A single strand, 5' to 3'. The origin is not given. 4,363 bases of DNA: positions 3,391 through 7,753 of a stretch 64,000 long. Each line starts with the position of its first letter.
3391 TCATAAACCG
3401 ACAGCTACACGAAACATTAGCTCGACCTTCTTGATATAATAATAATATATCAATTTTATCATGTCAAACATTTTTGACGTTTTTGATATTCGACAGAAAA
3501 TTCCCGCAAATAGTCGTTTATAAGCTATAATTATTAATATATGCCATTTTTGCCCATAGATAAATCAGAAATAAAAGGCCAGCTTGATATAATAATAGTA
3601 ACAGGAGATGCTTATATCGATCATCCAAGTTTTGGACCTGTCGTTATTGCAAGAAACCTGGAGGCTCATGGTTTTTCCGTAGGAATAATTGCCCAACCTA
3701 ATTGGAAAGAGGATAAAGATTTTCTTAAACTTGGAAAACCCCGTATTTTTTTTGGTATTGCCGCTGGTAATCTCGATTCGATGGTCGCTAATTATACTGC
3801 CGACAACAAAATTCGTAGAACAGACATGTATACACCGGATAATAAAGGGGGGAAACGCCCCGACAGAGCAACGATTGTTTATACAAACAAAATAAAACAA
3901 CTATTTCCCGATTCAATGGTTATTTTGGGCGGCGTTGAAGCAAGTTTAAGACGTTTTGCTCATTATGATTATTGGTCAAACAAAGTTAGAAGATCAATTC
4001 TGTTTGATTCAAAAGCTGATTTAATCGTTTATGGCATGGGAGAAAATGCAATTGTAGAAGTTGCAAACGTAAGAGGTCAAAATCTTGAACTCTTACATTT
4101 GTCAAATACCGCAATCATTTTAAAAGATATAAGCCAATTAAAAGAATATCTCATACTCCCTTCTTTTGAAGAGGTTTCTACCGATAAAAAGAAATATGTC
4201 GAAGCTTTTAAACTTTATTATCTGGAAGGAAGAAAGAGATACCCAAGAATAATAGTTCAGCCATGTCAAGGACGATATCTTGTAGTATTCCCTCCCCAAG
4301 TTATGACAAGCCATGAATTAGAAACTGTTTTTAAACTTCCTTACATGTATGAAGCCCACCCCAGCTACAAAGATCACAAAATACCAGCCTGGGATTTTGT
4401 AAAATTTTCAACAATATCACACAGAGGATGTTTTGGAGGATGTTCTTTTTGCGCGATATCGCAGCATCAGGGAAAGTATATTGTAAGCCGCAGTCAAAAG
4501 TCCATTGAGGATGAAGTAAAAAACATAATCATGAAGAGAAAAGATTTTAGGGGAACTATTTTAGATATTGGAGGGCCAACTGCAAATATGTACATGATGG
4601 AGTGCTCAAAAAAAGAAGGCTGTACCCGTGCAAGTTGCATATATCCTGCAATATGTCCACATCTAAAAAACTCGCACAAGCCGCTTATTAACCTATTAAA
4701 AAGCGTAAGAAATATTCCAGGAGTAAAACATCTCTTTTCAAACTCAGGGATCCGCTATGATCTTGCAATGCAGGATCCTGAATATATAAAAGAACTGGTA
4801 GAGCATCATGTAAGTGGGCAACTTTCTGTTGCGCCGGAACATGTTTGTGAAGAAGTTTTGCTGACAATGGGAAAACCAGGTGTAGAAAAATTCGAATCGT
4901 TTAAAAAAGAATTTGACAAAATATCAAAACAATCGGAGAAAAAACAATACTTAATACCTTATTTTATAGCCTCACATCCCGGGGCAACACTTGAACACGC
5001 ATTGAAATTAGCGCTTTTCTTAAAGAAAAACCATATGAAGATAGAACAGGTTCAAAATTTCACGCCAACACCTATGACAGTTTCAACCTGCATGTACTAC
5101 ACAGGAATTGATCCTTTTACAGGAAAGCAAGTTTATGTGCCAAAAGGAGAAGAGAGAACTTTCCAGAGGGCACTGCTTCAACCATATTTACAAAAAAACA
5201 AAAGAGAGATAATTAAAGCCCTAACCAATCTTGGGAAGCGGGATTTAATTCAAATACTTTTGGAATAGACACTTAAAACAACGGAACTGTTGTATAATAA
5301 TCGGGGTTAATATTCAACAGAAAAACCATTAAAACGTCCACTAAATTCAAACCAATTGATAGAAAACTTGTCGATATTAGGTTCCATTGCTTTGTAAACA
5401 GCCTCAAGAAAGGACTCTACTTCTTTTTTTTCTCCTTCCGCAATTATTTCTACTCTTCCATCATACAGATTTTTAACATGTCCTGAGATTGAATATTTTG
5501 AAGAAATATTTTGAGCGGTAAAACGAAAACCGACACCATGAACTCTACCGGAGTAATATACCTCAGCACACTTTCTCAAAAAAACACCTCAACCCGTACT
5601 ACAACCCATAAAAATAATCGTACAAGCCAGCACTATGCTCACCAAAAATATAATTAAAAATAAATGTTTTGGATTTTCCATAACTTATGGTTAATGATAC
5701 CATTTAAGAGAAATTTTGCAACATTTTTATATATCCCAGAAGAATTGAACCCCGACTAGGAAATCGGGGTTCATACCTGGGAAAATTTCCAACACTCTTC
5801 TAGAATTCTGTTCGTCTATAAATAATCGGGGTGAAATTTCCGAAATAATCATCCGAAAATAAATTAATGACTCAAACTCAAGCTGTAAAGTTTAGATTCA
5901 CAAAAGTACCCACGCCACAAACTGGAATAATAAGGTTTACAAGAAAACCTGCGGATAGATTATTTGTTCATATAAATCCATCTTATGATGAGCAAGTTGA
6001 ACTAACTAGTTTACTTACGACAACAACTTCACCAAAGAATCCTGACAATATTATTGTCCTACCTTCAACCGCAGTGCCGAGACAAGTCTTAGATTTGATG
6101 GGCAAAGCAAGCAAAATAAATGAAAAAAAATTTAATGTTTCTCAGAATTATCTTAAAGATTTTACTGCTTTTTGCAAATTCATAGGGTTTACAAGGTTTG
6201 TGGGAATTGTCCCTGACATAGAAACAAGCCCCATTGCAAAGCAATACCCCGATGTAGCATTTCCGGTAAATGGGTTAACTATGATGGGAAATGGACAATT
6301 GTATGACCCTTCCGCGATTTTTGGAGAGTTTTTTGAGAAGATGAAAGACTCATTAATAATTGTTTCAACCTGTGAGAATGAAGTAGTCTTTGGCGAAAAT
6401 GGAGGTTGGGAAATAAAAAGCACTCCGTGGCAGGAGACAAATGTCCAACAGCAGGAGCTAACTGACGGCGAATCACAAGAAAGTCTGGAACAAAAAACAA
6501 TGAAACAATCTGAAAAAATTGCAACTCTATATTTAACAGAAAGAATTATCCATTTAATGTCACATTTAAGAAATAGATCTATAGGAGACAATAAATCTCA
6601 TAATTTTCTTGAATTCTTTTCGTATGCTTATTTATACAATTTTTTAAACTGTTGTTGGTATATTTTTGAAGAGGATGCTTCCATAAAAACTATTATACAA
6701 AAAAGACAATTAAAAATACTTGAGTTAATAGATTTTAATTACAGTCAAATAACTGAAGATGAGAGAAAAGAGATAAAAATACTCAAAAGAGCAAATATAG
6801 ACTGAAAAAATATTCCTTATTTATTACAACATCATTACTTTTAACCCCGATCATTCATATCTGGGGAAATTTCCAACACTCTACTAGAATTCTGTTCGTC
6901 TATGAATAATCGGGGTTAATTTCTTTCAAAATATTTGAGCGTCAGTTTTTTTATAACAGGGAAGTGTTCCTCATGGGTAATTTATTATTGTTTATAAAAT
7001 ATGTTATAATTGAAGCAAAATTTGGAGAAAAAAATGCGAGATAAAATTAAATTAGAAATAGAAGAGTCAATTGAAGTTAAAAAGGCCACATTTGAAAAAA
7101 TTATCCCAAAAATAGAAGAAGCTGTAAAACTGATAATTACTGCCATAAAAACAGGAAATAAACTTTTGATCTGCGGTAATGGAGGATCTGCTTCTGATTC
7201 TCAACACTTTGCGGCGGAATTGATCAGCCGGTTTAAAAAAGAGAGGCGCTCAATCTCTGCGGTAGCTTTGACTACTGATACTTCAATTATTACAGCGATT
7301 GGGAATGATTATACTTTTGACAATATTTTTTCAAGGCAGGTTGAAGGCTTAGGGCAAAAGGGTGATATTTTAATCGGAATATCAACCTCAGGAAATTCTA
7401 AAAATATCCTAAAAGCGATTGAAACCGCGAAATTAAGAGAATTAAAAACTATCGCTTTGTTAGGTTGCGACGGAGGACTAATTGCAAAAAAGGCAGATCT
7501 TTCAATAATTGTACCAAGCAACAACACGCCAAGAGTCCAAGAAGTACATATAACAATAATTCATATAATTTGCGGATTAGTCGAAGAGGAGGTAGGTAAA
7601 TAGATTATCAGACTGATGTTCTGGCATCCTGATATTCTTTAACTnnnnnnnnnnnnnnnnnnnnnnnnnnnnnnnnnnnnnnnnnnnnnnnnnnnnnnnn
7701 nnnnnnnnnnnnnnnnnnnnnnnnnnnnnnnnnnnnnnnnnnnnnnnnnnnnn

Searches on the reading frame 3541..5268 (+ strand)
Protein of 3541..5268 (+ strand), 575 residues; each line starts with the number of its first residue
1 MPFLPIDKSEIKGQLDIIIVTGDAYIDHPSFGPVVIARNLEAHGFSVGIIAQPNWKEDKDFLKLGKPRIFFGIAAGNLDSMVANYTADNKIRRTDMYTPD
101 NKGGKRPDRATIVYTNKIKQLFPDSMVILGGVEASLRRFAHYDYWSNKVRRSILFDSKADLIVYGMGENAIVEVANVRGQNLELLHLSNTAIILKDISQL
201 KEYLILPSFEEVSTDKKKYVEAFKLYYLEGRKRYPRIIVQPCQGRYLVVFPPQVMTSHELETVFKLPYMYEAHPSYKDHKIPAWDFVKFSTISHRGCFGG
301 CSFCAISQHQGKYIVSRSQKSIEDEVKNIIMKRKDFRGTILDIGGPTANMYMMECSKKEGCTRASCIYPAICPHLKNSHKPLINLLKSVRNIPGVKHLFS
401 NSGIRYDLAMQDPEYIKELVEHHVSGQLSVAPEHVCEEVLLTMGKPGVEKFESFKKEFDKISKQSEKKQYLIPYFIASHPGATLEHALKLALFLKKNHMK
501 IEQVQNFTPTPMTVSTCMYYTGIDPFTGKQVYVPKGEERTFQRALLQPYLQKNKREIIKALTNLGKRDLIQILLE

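Call 8: search_protein_families(library=pfam, proteins=[window:3541-5268:+], max_evalue=0.1)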
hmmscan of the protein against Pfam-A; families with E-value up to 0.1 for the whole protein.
window:3541-5268:+ (575 aa): 3 families
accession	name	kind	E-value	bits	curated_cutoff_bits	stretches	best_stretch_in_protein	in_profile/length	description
PF08497.15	Radical_SAM_N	-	1.7e-115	385.9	25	1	3-290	1-301/301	Radical SAM N-terminal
PF11842.13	DUF3362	-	2.5e-12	47.7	27.6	1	502-570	1-75/151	Domain of unknown function (DUF3362)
PF04055.27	Radical_SAM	-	1.8e-08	35.1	29.5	1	293-490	3-162/166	Radical SAM superfamily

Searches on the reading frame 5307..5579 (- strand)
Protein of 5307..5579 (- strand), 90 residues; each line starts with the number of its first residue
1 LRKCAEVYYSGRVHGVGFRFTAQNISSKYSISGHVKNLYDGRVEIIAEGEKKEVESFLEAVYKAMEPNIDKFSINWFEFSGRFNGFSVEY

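Call 8: search_protein_families(library=pfam, proteins=[window:5307-5579:-], max_evalue=0.1)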
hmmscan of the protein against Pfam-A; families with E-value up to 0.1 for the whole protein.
window:5307-5579:- (90 aa): 2 families
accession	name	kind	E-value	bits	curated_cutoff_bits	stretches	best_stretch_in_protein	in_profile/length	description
PF00708.24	Acylphosphatase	-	2.4e-19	69.9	22.5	1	6-87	2-84/85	Acylphosphatase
PF21371.2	Apc5_N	-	0.081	13.5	27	1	35-74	59-101/138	Anaphase-promoting complex subunit 5, N-terminal domain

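Call 38: find_encoding_contigs(protein=window:5307-5579:-, flank=6000, max_places=10)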
Protein window:5307-5579:- (90 aa): 24 contigs read that carry it; 10 places shown.
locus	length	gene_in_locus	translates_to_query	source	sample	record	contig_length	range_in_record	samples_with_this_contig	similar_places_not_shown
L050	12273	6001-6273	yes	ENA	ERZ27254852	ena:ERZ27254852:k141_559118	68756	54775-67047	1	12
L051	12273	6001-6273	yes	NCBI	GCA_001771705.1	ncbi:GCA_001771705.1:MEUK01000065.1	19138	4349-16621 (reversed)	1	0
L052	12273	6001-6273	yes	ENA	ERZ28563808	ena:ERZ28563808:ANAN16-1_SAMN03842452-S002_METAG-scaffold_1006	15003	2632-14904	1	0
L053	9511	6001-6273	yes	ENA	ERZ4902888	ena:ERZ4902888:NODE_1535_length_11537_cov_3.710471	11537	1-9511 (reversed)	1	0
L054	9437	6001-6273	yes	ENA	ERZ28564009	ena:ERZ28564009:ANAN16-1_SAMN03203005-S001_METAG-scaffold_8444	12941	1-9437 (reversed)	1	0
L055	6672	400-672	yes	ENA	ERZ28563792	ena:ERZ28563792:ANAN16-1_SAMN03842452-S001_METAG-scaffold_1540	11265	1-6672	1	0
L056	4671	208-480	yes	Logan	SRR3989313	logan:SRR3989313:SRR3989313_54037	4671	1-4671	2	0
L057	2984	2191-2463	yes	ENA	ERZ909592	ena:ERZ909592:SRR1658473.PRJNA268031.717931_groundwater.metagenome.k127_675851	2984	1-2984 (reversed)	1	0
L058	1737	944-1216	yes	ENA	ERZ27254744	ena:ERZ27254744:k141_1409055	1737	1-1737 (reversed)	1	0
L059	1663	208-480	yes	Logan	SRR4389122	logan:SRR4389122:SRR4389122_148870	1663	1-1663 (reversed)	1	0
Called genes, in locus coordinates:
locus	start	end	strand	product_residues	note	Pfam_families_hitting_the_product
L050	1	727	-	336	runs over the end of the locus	PF01946:Thi4 (weak), PF00890:FAD_binding_2 (faint), PF01134:GIDA (faint), PF07992:Pyr_redox_2, PF12831:FAD_oxidored, PF13450:NAD_binding_8 (weak), PF13738:Pyr_redox_3, PF00070:Pyr_redox, +2 more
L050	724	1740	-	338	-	PF03968:LptD_N, PF06835:LptC (weak)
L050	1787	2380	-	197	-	PF14561:TPR_20 (faint), PF12895:ANAPC3 (faint), PF21033:RMD1-3 (faint), PF13424:TPR_12 (faint), PF07719:TPR_2 (weak), PF13414:TPR_11, PF13431:TPR_17 (weak), PF13414:TPR_11 (weak), +7 more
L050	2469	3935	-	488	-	PF00294:PfkB, PF01256:Carb_kinase (weak), PF08543:Phos_pyr_kin, PF01467:CTP_transf_like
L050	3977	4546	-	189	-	PF13580:SIS_2, PF01380:SIS (weak)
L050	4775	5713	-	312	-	-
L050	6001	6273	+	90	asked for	PF00708:Acylphosphatase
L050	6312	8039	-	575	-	PF08497:Radical_SAM_N, PF04055:Radical_SAM, PF11842:DUF3362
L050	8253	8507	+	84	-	PF00076:RRM_1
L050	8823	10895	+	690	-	PF17191:RecG_wedge, PF01336:tRNA_anti-codon (weak), PF00270:DEAD, PF04851:ResIII, PF13604:AAA_30 (weak), PF00271:Helicase_C, PF19833:RecG_dom3_C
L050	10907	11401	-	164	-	-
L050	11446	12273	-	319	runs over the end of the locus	PF01464:SLT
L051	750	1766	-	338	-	PF03968:LptD_N, PF06835:LptC (weak)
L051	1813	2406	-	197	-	PF14561:TPR_20 (faint), PF12895:ANAPC3 (faint), PF21033:RMD1-3 (faint), PF13424:TPR_12 (faint), PF07719:TPR_2 (weak), PF13414:TPR_11, PF13431:TPR_17 (weak), PF13414:TPR_11 (weak), +7 more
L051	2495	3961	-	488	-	PF00294:PfkB, PF01256:Carb_kinase (weak), PF08543:Phos_pyr_kin, PF01467:CTP_transf_like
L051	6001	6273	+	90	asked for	PF00708:Acylphosphatase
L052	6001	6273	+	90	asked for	PF00708:Acylphosphatase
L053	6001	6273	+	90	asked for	PF00708:Acylphosphatase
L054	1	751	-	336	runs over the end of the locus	PF01946:Thi4 (weak), PF00890:FAD_binding_2 (faint), PF01134:GIDA (faint), PF07992:Pyr_redox_2, PF12831:FAD_oxidored, PF13450:NAD_binding_8 (weak), PF13738:Pyr_redox_3, PF00070:Pyr_redox, +2 more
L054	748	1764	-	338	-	PF03968:LptD_N, PF06835:LptC (weak)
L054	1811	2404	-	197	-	PF14561:TPR_20 (faint), PF12895:ANAPC3 (faint), PF21033:RMD1-3 (faint), PF13424:TPR_12 (faint), PF07719:TPR_2 (weak), PF13414:TPR_11, PF13431:TPR_17 (weak), PF13414:TPR_11 (weak), +7 more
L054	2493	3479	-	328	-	PF00294:PfkB, PF08543:Phos_pyr_kin, PF01467:CTP_transf_like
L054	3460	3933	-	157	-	PF00294:PfkB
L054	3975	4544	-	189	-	PF13580:SIS_2, PF01380:SIS (weak)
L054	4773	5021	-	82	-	-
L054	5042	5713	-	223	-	-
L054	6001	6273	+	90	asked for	PF00708:Acylphosphatase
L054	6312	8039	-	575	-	PF08497:Radical_SAM_N, PF04055:Radical_SAM, PF11842:DUF3362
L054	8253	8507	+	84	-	PF00076:RRM_1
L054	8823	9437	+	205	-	?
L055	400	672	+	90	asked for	PF00708:Acylphosphatase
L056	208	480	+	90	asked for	PF00708:Acylphosphatase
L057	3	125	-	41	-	?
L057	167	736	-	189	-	PF13580:SIS_2, PF01380:SIS (weak)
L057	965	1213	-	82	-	-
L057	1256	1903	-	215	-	-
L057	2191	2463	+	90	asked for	PF00708:Acylphosphatase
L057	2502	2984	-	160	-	?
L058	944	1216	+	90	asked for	PF00708:Acylphosphatase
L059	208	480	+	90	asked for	PF00708:Acylphosphatase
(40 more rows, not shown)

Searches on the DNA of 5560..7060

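Call 65: search_rna_families(source=window, start=5560, end=7060, threshold=evalue, max_evalue=1)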
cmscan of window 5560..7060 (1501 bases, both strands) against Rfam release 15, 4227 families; matches with E-value up to 1: 2.
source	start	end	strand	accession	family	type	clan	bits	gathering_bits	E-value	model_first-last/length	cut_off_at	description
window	5667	5784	-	RF00403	SNORA41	Gene; snRNA; snoRNA; HACA-box;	-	27.5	80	0.06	1-133/133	no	Small nucleolar RNA SNORA41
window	5655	5791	-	RF00540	snopsi18S-1854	Gene; snRNA; snoRNA; HACA-box;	-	27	40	0.09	1-156/156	no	Small nucleolar RNA psi18S-1854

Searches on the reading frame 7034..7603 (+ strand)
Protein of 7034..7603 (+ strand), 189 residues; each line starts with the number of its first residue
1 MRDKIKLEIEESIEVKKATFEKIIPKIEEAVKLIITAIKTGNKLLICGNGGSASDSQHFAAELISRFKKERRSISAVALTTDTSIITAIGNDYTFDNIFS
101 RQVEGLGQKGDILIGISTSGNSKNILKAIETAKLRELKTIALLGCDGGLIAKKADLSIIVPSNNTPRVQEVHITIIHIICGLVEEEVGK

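Call 8: search_protein_families(library=pfam, proteins=[window:7034-7603:+], max_evalue=0.1)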
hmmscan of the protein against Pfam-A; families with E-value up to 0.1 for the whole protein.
window:7034-7603:+ (189 aa): 2 families
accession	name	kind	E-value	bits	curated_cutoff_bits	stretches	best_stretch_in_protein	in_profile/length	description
PF13580.11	SIS_2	-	2.4e-28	99.3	27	1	12-144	6-138/138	SIS domain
PF01380.27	SIS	-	1.3e-07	31.9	25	1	106-165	50-109/131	SIS domain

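Call 39: find_encoding_contigs(protein=window:7046-7603:+, flank=6000, max_places=10)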
Protein window:7046-7603:+ (185 aa): no gene with exactly this product is on record in the collection.
